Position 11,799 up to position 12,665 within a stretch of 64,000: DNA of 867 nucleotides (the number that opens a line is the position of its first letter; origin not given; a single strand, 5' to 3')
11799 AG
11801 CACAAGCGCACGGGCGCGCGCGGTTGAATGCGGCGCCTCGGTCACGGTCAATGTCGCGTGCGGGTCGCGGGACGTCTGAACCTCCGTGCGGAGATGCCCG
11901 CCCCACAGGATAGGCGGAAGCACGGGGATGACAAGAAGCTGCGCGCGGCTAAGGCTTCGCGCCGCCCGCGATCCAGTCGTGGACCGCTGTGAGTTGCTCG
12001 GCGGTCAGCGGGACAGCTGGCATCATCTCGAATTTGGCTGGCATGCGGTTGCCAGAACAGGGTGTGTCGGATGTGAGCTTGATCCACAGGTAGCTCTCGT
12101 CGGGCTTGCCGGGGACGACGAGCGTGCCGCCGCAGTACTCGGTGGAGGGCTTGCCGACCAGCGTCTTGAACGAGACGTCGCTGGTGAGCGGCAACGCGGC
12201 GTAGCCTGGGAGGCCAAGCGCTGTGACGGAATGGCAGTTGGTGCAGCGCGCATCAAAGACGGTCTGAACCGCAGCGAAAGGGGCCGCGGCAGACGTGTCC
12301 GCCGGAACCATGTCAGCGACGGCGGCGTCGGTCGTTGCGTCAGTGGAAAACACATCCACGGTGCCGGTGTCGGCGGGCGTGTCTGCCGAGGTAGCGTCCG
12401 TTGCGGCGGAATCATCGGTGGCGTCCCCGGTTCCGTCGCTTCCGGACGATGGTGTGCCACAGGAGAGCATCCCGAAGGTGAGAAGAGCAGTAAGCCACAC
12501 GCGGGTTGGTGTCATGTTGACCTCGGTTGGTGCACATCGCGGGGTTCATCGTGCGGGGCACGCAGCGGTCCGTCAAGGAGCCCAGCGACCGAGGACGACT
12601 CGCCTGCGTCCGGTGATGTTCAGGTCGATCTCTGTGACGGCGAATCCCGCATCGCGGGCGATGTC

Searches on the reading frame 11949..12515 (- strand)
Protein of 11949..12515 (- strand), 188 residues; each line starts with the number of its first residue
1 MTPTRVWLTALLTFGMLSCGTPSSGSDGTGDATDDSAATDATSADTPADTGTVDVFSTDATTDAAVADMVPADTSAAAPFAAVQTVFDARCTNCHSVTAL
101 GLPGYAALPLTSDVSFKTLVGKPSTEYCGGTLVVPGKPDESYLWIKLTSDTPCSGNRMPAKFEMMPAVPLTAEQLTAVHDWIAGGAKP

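Call 10: search_protein_families(library=pfam, proteins=[window:11949-12515:-], max_evalue=0.01)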
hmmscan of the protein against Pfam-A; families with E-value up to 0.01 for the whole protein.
window:11949-12515:- (188 aa): 3 families
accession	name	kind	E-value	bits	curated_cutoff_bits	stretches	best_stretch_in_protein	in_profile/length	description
PF00034.26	Cytochrom_C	-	0.00067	21.4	21.3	1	81-183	2-87/90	Cytochrome c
PF14376.11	Haem_bd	-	0.0015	18.9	27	0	74-112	25-62/133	Haem-binding domain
PF07635.16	PSCyt1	-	0.0035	18.4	22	0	91-152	1-51/59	Planctomycete cytochrome C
